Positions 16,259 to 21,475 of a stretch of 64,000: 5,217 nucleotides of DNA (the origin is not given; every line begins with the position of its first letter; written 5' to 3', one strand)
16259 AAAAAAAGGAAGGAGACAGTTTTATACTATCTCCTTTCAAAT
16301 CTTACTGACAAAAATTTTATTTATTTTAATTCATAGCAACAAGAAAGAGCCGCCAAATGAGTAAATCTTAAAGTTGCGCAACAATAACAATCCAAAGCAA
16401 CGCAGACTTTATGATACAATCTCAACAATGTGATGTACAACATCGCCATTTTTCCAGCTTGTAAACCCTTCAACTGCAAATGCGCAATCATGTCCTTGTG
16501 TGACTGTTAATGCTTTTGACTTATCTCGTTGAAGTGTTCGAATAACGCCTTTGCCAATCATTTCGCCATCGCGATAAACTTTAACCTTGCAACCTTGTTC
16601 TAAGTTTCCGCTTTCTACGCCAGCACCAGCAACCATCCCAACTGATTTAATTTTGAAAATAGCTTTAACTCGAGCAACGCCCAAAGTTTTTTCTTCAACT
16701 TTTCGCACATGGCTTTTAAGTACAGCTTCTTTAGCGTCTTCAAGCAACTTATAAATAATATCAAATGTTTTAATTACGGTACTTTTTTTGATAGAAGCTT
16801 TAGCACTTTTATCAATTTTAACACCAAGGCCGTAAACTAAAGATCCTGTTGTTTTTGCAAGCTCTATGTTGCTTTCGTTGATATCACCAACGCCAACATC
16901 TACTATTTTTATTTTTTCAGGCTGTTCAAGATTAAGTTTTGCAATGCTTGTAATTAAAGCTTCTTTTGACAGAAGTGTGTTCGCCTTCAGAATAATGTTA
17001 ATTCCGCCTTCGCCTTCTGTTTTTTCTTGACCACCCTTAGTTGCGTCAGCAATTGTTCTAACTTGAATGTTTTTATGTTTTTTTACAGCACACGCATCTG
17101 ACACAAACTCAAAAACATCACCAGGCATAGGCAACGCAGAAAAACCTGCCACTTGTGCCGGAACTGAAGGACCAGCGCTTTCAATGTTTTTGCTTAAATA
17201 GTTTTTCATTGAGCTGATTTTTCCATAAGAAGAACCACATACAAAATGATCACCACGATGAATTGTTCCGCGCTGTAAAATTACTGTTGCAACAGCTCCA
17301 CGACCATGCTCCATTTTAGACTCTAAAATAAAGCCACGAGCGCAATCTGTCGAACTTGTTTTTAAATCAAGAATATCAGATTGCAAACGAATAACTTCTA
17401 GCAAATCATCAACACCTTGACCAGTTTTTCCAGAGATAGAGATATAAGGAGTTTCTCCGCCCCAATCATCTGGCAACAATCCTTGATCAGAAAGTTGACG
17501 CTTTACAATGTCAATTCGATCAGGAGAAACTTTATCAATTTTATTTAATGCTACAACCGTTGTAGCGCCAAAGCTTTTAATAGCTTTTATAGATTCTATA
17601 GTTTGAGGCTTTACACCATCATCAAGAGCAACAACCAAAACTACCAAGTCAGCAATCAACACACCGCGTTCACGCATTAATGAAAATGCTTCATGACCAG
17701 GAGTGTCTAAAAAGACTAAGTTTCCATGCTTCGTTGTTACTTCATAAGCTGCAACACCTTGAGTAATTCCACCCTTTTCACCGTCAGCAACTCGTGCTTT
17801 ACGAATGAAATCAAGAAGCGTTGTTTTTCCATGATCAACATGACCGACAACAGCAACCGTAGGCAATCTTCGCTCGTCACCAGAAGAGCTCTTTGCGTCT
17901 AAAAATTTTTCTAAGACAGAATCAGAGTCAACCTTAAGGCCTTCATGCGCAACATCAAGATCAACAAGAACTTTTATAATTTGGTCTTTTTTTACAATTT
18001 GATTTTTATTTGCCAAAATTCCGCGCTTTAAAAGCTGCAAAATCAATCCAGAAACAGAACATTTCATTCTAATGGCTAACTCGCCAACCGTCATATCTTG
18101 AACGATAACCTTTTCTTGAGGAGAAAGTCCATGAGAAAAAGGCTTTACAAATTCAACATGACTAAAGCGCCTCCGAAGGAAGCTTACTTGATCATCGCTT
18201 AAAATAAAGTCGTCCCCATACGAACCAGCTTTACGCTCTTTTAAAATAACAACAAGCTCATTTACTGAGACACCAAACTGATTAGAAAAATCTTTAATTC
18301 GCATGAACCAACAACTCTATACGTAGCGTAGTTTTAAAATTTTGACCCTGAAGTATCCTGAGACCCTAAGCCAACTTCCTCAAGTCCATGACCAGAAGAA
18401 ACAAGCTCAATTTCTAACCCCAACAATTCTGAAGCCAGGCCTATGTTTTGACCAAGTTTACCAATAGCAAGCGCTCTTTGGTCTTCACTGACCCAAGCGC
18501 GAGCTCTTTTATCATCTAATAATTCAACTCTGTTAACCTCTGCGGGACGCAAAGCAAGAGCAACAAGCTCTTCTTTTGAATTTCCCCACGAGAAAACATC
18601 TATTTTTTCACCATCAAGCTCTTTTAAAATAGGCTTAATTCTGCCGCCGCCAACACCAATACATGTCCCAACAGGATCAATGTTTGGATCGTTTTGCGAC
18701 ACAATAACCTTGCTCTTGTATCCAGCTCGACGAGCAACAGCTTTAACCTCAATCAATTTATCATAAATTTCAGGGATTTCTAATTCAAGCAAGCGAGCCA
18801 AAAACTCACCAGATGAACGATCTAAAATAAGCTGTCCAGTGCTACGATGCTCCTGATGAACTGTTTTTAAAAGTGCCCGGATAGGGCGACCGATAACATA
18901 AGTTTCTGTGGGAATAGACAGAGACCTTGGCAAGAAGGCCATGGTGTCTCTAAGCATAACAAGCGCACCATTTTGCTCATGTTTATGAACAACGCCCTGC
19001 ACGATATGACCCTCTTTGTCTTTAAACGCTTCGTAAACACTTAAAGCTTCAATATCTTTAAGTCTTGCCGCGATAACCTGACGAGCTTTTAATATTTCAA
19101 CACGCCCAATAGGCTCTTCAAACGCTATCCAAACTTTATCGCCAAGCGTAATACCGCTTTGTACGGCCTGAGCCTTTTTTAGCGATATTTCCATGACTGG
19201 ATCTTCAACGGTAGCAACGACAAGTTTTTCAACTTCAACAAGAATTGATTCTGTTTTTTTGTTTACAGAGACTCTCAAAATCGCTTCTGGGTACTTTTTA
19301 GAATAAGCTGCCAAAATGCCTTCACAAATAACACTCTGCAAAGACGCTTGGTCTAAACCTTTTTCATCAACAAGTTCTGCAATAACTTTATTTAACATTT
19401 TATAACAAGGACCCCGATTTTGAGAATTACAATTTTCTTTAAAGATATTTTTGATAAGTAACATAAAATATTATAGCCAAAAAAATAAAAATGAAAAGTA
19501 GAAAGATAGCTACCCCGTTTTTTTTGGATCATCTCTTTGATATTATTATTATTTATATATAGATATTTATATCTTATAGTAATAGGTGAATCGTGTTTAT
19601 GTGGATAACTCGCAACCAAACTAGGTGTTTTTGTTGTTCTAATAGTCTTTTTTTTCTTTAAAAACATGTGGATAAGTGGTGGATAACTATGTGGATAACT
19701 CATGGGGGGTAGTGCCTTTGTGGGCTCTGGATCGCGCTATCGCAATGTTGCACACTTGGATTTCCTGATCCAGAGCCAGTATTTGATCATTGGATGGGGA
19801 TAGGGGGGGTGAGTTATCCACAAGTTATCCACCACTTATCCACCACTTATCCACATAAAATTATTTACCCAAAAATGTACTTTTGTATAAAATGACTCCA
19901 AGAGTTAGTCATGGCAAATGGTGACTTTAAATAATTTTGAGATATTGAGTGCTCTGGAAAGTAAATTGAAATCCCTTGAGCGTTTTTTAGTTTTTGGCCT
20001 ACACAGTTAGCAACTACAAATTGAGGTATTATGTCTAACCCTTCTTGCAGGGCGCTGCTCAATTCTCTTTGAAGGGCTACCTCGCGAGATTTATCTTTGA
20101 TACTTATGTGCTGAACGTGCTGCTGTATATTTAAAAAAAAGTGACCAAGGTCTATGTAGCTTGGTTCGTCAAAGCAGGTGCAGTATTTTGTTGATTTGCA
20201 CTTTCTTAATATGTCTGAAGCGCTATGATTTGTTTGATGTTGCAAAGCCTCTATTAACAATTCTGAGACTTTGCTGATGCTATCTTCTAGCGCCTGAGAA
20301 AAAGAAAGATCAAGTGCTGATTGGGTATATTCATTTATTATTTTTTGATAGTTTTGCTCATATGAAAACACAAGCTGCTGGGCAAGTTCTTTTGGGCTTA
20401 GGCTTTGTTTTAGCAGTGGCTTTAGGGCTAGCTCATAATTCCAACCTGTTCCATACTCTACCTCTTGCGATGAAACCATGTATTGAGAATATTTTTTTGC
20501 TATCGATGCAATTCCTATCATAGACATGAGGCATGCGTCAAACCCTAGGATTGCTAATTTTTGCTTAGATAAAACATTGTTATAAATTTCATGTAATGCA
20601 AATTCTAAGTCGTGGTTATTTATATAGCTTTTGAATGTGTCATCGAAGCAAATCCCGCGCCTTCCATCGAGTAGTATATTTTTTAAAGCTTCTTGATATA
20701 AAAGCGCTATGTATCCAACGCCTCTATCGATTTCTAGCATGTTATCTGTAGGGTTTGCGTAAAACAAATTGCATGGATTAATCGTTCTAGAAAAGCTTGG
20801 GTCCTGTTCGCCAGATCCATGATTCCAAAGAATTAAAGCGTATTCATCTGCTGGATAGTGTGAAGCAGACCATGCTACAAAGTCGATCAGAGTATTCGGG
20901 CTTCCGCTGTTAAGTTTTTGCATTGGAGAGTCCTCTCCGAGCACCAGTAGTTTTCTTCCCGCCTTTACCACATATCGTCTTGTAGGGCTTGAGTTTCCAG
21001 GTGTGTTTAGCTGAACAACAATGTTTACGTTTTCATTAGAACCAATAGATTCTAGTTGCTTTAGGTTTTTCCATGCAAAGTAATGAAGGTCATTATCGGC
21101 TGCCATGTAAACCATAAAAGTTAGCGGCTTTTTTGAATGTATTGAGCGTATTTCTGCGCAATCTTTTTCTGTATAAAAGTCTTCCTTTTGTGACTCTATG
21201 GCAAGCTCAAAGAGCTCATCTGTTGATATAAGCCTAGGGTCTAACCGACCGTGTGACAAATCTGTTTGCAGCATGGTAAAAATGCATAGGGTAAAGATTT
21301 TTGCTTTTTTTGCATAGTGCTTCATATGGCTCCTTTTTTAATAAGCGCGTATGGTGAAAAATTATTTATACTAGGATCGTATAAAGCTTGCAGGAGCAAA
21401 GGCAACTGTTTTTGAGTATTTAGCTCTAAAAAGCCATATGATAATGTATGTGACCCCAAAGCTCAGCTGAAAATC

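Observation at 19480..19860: Eight DnaA boxes in two inverted, helically phased arrays next to an AT-rich tract: candidate oriC with no dnaA gene in the window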

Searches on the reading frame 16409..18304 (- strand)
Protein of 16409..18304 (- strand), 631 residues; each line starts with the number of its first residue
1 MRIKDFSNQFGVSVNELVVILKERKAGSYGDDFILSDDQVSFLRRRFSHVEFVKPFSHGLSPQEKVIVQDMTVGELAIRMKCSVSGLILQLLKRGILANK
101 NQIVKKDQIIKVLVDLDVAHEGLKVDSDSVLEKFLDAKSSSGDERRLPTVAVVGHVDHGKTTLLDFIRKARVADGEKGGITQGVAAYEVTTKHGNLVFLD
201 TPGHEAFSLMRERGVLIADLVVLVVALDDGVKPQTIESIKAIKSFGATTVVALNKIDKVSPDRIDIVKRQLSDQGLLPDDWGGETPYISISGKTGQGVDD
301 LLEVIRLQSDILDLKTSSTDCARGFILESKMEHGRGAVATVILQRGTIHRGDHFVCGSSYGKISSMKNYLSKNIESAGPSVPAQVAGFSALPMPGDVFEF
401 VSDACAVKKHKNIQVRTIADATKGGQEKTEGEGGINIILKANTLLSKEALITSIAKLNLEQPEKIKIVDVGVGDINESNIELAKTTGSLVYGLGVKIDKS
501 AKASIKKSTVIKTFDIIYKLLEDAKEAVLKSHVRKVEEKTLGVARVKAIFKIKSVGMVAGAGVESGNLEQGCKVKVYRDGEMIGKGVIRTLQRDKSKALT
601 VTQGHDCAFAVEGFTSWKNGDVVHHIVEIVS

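Call 10: search_protein_families(library=pfam, proteins=[window:16409-18304:-])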
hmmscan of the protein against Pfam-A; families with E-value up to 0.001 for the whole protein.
window:16409-18304:- (631 aa): 7 families
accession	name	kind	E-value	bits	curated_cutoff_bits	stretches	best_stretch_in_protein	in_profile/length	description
PF00009.33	GTP_EFTU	-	5e-33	114.7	26.5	1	146-305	2-182/188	Elongation factor Tu GTP binding domain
PF22042.2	EF-G_D2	-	2.4e-20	72.8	27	1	322-398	2-81/84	Elongation factor G domain 2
PF11987.13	IF-2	-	3.2e-17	63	27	1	431-525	23-117/117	Translation-initiation factor 2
PF01926.29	MMR_HSR1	-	2.6e-10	40.9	21.9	1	149-255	1-113/113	50S ribosome-binding GTPase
PF04760.21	IF2_N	-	7.3e-08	32.5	25.3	1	70-117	3-51/53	Translation initiation factor IF-2, N-terminal region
PF02421.24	FeoB_N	-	8e-07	29.1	27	1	149-303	2-154/156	Ferrous iron transport protein B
PF00071.28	Ras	-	0.00082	19.4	21.6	0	150-304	2-155/162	Ras family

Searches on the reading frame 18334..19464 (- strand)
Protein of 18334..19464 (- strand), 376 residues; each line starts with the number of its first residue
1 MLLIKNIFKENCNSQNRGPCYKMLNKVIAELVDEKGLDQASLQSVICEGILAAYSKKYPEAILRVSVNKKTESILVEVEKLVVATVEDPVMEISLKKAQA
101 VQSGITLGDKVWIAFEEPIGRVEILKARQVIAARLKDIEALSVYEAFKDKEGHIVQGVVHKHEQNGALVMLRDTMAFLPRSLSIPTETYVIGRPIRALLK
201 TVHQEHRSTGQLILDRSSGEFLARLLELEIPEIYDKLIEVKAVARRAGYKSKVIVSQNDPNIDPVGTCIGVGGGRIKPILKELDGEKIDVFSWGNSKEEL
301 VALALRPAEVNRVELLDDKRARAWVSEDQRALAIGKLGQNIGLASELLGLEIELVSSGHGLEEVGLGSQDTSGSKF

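Call 10: search_protein_families(library=pfam, proteins=[window:18334-19464:-])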
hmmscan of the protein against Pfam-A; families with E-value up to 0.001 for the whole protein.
window:18334-19464:- (376 aa): 3 families
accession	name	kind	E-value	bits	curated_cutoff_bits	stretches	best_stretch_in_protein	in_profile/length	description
PF13184.12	KH_5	-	5.1e-22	78.2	27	1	247-314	1-68/69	NusA-like KH domain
PF08529.16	NusA_N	-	3.1e-21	76.2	23.8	1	26-139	4-117/119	NusA N-terminal domain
PF23095.1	KH_NusA_C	-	0.00018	21.9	34.2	1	327-354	7-34/59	Transcription termination/antitermination protein NusA, KH domain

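Call 12: find_related_loci(query=window:18334-19398:-, collection=genome_contigs, flank=10000)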
Query window:18334-19398:- (354 aa) in genome_contigs; peptide patterns used: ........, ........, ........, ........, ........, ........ (x = any residue, [..] = any of these).
147 stretches matched a pattern; 73 encode a relative of the query (tblastn E <= 1e-3); 73 distinct loci.
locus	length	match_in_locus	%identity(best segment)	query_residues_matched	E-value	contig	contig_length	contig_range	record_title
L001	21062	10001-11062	88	1-354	0e+0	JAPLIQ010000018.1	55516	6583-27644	MAG: Candidatus Dependentiae bacterium isolate LacPavin_0920_SED3_MAG_37_17 LacPavin_0920_SED3_scaffold_2165323, whole g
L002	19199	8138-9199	86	1-354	0e+0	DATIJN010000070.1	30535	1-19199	MAG TPA_asm: Candidatus Saccharimonadales bacterium isolate SMAG_U15692 k141_276333, whole genome shotgun sequence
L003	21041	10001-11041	78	1-347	0e+0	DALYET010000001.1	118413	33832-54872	MAG TPA_asm: Candidatus Chromulinivoraceae bacterium isolate CTOTU14261 NODE_15_length_118413_cov_4.776230, whole genome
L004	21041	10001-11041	78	1-347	0e+0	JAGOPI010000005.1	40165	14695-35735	Candidatus Babeliales bacterium isolate Gw_Bodden_bin_185 Gw_Bodden_1098_length_40165_cov_6.418902, whole genome shotgun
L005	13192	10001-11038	78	1-347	0e+0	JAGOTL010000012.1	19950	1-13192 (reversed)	Candidatus Babeliales bacterium isolate Gw_Eff_bin_419 Gw_Eff_5678_length_19950_cov_7.922867, whole genome shotgun seque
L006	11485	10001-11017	77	1-339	1e-177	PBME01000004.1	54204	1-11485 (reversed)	MAG: Epsilonproteobacteria bacterium isolate SP22 152708, whole genome shotgun sequence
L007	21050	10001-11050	75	1-350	4e-177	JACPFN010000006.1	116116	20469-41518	MAG: Candidatus Dependentiae bacterium isolate NC_groundwater_362_Ag_B-0.1um_32_12 GD18-4_B1_scaffold_208976, whole geno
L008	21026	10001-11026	75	1-342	2e-171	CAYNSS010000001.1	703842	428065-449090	MAG TPA_asm: uncultured Pseudomonadota bacterium isolate SRP170004_co1_319 genome assembly, contig: NODE_5_length_703842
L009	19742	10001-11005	65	1-337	3e-133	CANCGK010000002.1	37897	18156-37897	MAG: bacterium isolate JR-MC-A-240519-91 genome assembly, contig: JR-MC-A-240519-C528, whole genome shotgun sequence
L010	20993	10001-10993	64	1-333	2e-129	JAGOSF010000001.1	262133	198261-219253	Candidatus Babeliales bacterium isolate Gw_Eff_bin_310 Gw_Eff_25_length_262133_cov_48.885464, whole genome shotgun seque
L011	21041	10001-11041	78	1-347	0e+0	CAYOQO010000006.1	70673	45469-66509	MAG TPA_asm: uncultured Pseudomonadota bacterium isolate SRP192515_co2_323 genome assembly, contig: NODE_217_length_7067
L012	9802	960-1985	37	2-340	9e-62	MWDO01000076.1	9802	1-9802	MAG: Spirochaetes bacterium ADurb.Bin133 BWX91_contig000076, whole genome shotgun sequence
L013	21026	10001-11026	35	2-340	2e-60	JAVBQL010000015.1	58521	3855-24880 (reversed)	MAG: Spirochaetota bacterium isolate EPI_MAG_00166 c_000000114119, whole genome shotgun sequence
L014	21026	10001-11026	37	2-340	8e-59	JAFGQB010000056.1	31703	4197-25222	MAG: Spirochaetes bacterium isolate Zod_Metabat.719 k87_1236827, whole genome shotgun sequence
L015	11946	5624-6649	35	2-340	5e-58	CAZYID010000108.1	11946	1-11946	MAG TPA_asm: uncultured Spirochaetales bacterium isolate binchicken_co129_611 genome assembly, contig: NODE_16746_length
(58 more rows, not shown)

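Call 33: find_homologous_proteins(query=window:18334-19398:-, max_evalue=1e-40)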
Query window:18334-19398:- (354 aa): 1483 proteins with E <= 1e-40 among 8000 candidates; the best 120 are listed.
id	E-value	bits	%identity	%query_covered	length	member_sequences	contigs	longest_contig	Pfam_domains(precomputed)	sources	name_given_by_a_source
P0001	1.2e-220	749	100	100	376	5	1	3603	PF13184.13,PF26594.2,PF08529.17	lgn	-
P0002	3.9e-198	675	88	100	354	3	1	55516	PF13184.13,PF26594.2,PF08529.17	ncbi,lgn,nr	ncbi:MAG: transcription termination factor NusA [Candidatus Dependentiae bacterium]|nr:transcription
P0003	1.0e-191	654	86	100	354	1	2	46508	PF13184.13,PF26594.2,PF08529.17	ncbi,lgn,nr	ncbi:MAG TPA: transcription termination factor NusA [Candidatus Saccharimonadales bacterium]|nr:tran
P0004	5.9e-185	632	82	100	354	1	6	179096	PF13184.13,PF26594.2,PF07650.24,PF08529.17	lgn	-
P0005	5.7e-181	619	82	97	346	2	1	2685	PF13184.13,PF26594.2,PF08529.17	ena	-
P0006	2.8e-177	607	79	98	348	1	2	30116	PF13184.13,PF26594.2,PF07650.24,PF08529.17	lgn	-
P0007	1.9e-176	604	80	98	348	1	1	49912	PF13184.13,PF26594.2,PF07650.24,PF08529.17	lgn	-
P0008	5.1e-176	603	79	98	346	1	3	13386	PF13184.13,PF26594.2,PF07650.24,PF08529.17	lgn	-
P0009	3.8e-175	600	78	98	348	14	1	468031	PF13184.13,PF26594.2,PF07650.24,PF08529.17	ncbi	-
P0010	2.6e-174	597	78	98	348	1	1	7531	PF13184.13,PF26594.2,PF07650.24,PF08529.17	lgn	-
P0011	2.6e-174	597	78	98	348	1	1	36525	PF13184.13,PF26594.2,PF07650.24,PF08529.17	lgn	-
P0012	4.3e-174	596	78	98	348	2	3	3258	PF13184.13,PF26594.2,PF08529.17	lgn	-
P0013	1.5e-173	595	78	98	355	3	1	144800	PF13184.13,PF26594.2,PF07650.24,PF08529.17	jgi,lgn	-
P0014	2.2e-173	594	77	98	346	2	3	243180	PF13184.13,PF26594.2,PF07650.24,PF08529.17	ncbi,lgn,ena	-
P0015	2.3e-173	594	78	98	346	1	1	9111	PF13184.13,PF26594.2,PF08529.17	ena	-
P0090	4.0e-128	445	63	94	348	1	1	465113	PF13184.13,PF26594.2,PF08529.17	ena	-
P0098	1.6e-124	433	60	94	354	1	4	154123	PF13184.13,PF26594.2,PF08529.17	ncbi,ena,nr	ncbi:MAG TPA: transcription termination factor NusA [Candidatus Babeliales bacterium]|nr:transcripti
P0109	1.1e-121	424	59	95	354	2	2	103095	PF13184.13,PF26594.2,PF08529.17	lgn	-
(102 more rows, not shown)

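Call 41: find_encoding_contigs(protein=P0090, flank=10000, max_places=1)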
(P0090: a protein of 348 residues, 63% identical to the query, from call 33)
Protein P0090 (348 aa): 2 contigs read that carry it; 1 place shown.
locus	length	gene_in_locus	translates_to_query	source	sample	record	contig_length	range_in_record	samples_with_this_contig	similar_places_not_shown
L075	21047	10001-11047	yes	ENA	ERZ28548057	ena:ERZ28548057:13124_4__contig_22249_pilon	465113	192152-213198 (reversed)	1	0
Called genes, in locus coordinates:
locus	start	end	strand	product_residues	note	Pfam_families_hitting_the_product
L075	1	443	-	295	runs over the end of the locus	-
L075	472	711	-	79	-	PF00334:NDK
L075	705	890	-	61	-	PF00334:NDK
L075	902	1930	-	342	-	PF21710:Spt6_S1 (faint), PF00575:S1, PF23459:S1_RRP5 (faint), PF00575:S1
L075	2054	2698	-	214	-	PF00575:S1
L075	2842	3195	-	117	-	PF01592:NifU_N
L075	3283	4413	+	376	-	-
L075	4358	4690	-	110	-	-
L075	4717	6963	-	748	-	PF00675:Peptidase_M16, PF05193:Peptidase_M16_C, PF00675:Peptidase_M16, PF05193:Peptidase_M16_C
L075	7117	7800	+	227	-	-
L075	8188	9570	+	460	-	PF03415:Peptidase_C11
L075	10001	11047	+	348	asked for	PF08529:NusA_N, PF13184:KH_NusA_1st, PF26594:KH_NusA_2nd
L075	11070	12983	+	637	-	PF04760:IF2_N (faint), PF00009:GTP_EFTU, PF01926:MMR_HSR1, PF02421:FeoB_N (weak), PF22042:EF-G_D2, PF11987:IF-2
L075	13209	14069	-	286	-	PF01261:AP_endonuc_2, PF17285:PRMT5_TIM (weak)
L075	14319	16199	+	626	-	-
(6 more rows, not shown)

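Call 42: find_encoding_contigs(protein=P0098, flank=10000, max_places=1)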
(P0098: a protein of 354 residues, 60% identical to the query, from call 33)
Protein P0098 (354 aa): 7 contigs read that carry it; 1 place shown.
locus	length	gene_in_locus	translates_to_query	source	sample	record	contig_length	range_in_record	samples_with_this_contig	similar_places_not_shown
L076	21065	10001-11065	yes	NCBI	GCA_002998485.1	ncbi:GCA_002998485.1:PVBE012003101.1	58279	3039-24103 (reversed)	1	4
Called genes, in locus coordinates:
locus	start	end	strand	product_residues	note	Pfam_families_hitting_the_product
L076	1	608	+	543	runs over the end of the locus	-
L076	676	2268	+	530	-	PF01343:Peptidase_S49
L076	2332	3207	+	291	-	PF01343:Peptidase_S49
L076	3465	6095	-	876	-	PF00675:Peptidase_M16, PF05193:Peptidase_M16_C, PF00675:Peptidase_M16, PF05193:Peptidase_M16_C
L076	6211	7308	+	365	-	PF13567:DUF4131 (faint), PF03772:Competence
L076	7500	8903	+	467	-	PF03415:Peptidase_C11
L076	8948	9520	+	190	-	PF03167:UDG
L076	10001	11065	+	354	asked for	PF08529:NusA_N, PF13184:KH_NusA_1st, PF26594:KH_NusA_2nd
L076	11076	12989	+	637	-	PF04760:IF2_N, PF00009:GTP_EFTU, PF01926:MMR_HSR1, PF22042:EF-G_D2, PF11987:IF-2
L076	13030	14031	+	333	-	PF00953:Glycos_transf_4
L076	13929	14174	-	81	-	-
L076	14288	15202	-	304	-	PF01261:AP_endonuc_2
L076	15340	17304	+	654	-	-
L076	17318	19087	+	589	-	PF01336:tRNA_anti-codon, PF00152:tRNA-synt_2, PF02938:GAD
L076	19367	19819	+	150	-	-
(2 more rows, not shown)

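Call 43: find_encoding_contigs(protein=P0109, flank=10000, max_places=1)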
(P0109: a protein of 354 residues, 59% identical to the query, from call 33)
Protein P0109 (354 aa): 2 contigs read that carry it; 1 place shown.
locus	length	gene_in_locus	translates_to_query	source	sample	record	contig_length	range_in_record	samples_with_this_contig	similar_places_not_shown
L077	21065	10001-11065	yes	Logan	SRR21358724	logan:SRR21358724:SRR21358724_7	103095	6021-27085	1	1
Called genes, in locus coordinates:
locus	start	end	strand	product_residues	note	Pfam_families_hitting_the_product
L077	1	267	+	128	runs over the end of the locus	-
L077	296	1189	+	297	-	-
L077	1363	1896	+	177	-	-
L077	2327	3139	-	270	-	PF00484:Pro_CA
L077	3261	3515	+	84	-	-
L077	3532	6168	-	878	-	PF00675:Peptidase_M16, PF05193:Peptidase_M16_C, PF00675:Peptidase_M16 (weak), PF05193:Peptidase_M16_C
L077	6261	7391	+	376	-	PF03772:Competence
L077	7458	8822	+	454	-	PF03415:Peptidase_C11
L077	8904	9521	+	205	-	PF03167:UDG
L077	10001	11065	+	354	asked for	PF08529:NusA_N, PF13184:KH_NusA_1st, PF26594:KH_NusA_2nd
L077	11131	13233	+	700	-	PF04760:IF2_N (weak), PF00009:GTP_EFTU, PF01926:MMR_HSR1, PF02421:FeoB_N (faint), PF22042:EF-G_D2, PF11987:IF-2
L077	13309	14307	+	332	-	PF00953:Glycos_transf_4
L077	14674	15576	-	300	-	PF01261:AP_endonuc_2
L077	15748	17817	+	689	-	-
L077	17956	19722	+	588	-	PF01336:tRNA_anti-codon, PF00152:tRNA-synt_2, PF02938:GAD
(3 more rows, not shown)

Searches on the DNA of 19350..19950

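Call 21: search_rna_families(source=window, start=19350, end=19950, threshold=evalue, max_evalue=10)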
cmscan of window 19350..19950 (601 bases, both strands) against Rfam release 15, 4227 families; matches with E-value up to 10: 3.
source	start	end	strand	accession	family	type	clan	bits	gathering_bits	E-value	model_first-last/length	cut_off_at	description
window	19565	19592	+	RF01348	CRISPR-DR38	Gene; CRISPR;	-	17.2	44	4.2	1-35/35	no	CRISPR RNA direct repeat element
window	19717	19783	+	RF03728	MIR1511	Gene; miRNA;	-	16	100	4.7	1-85/85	no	MIR1511 microRNA precursor family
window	19773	19907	-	RF02110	DLEU2_6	Gene; lncRNA;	-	13.2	60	8.3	1-135/135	no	Deleted in lymphocytic leukemia 2 conserved region 6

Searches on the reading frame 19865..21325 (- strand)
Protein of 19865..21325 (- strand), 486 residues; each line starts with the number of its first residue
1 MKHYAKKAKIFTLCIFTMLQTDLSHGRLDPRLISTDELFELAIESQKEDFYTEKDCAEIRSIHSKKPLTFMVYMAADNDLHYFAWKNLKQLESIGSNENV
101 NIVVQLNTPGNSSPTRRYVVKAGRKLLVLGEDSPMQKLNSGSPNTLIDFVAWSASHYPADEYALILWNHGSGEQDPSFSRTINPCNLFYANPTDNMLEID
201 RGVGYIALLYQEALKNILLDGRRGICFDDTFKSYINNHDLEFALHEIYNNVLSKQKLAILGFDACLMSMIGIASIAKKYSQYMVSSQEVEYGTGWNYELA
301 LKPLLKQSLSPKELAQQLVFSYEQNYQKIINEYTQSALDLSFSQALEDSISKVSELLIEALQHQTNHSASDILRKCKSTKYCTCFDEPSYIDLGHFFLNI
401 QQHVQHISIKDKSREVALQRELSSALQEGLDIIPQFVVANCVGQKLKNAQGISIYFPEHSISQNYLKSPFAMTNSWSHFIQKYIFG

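Call 10: search_protein_families(library=pfam, proteins=[window:19865-21325:-])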
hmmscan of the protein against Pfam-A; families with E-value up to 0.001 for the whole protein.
window:19865-21325:- (486 aa): 1 family
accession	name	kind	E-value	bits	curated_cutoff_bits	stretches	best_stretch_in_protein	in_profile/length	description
PF03415.19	Peptidase_C11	-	3.4e-41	142.4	25.8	2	222-477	108-347/359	Clostripain family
